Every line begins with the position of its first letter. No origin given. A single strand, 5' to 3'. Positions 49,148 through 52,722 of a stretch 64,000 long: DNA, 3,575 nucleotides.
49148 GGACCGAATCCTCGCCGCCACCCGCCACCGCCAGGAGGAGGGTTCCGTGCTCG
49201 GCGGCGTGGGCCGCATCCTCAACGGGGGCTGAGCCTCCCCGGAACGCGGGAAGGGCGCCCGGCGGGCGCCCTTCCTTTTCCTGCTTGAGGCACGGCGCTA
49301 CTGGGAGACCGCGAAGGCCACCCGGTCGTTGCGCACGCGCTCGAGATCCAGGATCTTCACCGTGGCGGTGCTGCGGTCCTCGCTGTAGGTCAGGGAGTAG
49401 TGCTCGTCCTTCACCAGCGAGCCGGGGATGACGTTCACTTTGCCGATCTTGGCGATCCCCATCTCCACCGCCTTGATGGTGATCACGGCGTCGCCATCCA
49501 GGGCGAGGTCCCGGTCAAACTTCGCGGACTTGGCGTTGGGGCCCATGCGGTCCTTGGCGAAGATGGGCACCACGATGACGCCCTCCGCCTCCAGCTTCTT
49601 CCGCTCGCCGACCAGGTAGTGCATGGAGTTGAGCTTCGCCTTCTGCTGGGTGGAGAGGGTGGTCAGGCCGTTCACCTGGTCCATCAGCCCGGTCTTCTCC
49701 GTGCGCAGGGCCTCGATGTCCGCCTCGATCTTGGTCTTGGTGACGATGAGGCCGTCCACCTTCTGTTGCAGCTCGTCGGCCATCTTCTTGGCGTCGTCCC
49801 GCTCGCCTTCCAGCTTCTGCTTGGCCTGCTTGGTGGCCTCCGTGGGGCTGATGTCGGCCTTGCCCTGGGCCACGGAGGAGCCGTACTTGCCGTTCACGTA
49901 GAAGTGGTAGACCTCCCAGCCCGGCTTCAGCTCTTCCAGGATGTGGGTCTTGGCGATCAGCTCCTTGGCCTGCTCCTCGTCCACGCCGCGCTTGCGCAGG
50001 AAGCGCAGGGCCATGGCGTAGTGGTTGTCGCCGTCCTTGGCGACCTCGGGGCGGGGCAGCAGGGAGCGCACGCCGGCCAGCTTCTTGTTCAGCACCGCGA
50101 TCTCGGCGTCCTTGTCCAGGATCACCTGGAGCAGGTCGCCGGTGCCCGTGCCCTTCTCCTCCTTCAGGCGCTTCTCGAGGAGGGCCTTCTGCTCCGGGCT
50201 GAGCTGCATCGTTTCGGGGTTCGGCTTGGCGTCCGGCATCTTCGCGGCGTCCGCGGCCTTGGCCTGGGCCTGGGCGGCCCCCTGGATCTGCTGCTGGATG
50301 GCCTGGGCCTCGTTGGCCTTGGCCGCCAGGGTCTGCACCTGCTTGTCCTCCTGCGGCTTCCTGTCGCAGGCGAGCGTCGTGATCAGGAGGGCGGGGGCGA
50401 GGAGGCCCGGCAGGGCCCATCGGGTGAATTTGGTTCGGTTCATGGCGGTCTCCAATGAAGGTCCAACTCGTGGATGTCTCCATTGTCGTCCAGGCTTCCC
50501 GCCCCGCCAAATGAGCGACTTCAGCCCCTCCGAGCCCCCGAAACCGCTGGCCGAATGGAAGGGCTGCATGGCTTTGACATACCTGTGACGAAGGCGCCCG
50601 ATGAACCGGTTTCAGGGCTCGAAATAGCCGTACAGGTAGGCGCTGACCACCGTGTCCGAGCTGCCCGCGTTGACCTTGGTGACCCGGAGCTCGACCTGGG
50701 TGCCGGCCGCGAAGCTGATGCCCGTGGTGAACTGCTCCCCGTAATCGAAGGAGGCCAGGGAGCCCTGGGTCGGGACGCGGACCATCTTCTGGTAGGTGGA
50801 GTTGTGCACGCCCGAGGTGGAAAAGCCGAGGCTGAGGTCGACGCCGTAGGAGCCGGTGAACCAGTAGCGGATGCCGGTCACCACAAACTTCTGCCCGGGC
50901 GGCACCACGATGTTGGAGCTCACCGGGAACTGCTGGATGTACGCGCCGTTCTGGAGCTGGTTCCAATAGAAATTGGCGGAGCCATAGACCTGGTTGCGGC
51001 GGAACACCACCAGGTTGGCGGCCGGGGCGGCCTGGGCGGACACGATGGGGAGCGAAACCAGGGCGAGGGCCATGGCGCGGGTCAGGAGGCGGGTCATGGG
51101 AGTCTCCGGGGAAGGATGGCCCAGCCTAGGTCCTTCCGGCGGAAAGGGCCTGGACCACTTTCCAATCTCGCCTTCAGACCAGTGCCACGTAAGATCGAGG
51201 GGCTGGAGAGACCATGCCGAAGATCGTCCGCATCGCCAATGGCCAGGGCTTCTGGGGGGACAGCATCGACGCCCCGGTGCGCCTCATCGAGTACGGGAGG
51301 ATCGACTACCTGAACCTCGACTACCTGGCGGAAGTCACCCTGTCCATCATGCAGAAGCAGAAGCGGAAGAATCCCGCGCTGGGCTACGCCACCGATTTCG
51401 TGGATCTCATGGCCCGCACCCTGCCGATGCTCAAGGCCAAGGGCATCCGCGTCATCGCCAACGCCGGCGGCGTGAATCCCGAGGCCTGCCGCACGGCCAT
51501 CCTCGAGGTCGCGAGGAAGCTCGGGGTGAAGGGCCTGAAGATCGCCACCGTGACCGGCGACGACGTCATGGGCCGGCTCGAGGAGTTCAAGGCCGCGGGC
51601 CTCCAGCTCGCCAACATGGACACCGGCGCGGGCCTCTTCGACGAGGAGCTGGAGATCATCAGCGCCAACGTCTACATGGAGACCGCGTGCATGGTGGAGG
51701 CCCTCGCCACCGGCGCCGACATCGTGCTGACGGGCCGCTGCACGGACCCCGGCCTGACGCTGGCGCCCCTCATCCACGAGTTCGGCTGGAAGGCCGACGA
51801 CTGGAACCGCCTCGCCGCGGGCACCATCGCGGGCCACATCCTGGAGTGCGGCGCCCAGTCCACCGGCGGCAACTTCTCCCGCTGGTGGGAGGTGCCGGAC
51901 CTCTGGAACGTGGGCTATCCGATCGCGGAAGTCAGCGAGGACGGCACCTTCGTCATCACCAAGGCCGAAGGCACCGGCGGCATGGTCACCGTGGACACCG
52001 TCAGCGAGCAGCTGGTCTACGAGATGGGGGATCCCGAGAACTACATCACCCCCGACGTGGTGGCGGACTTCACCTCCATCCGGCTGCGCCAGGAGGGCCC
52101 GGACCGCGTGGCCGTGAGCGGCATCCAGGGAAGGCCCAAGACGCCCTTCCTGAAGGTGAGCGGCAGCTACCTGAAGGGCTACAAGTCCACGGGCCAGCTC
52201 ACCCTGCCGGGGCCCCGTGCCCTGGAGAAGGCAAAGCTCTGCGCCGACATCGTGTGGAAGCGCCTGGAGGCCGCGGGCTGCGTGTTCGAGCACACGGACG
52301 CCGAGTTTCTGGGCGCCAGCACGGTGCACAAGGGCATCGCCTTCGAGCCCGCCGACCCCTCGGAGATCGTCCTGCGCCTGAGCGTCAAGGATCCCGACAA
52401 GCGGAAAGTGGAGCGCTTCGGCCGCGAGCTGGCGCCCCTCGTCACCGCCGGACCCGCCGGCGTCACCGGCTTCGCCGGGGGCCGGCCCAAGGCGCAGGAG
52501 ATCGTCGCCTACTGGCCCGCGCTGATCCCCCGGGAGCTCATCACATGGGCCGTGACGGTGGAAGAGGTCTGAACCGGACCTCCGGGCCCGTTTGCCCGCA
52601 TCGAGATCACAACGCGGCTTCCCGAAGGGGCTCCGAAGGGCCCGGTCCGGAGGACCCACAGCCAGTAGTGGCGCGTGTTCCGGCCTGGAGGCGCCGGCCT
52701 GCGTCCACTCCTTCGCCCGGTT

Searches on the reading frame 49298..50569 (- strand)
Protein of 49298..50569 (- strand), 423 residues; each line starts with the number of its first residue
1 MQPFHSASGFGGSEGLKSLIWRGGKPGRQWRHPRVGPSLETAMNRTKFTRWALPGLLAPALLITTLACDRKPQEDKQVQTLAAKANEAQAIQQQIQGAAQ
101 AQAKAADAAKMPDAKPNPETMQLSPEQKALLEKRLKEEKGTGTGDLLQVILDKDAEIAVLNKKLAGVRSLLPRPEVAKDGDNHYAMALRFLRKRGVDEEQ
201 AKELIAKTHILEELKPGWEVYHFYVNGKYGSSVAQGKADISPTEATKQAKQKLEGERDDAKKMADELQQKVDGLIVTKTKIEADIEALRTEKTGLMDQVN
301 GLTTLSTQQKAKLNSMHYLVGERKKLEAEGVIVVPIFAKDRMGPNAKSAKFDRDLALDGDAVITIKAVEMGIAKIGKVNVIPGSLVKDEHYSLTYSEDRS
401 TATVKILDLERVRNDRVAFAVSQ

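Call 8: search_protein_families(library=pfam, proteins=[window:49298-50569:-], max_evalue=0.01)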
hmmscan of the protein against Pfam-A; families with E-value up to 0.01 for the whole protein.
window:49298-50569:- (423 aa): 1 family
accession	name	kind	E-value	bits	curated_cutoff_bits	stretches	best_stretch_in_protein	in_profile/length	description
PF11932.13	DUF3450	-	0.0071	16.1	32.6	1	247-326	15-94/241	Protein of unknown function (DUF3450)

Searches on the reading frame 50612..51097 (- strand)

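Call 8: search_protein_families(library=pfam, proteins=[window:50612-51097:-], max_evalue=0.01)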
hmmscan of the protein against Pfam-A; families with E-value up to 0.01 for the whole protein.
window:50612-51097:- (161 aa): 0 families

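Call 19: search_protein_families(library=ncbifam, proteins=[window:50612-51097:-], max_evalue=1)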
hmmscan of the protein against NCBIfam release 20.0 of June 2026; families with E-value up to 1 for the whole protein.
window:50612-51097:- (161 aa): 1 family
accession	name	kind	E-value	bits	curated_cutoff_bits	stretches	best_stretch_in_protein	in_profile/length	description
NF040783.1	DVU0150_fam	equivalog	0.11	12.9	70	1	7-66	10-70/99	DVU0150 family protein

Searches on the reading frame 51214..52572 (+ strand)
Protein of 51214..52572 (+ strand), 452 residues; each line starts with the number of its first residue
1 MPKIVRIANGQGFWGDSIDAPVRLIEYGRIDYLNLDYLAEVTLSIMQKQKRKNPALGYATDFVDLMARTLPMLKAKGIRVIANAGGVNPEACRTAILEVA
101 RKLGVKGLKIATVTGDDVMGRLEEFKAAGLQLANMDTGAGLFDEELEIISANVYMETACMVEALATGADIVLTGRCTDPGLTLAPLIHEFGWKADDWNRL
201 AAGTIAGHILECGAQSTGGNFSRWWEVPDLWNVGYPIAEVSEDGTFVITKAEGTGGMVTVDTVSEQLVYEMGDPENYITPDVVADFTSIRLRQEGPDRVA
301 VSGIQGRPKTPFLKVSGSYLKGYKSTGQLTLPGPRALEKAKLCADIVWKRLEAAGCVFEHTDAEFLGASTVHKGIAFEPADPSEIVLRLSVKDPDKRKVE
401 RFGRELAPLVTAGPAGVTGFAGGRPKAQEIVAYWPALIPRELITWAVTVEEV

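Call 8: search_protein_families(library=pfam, proteins=[window:51214-52572:+], max_evalue=0.01)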
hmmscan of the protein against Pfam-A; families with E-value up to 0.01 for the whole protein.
window:51214-52572:+ (452 aa): 1 family
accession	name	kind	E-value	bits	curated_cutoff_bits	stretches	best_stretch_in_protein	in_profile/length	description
PF07287.17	AtuA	-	8.8e-155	516.2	22.8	1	5-448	1-436/437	Acyclic terpene utilisation family protein AtuA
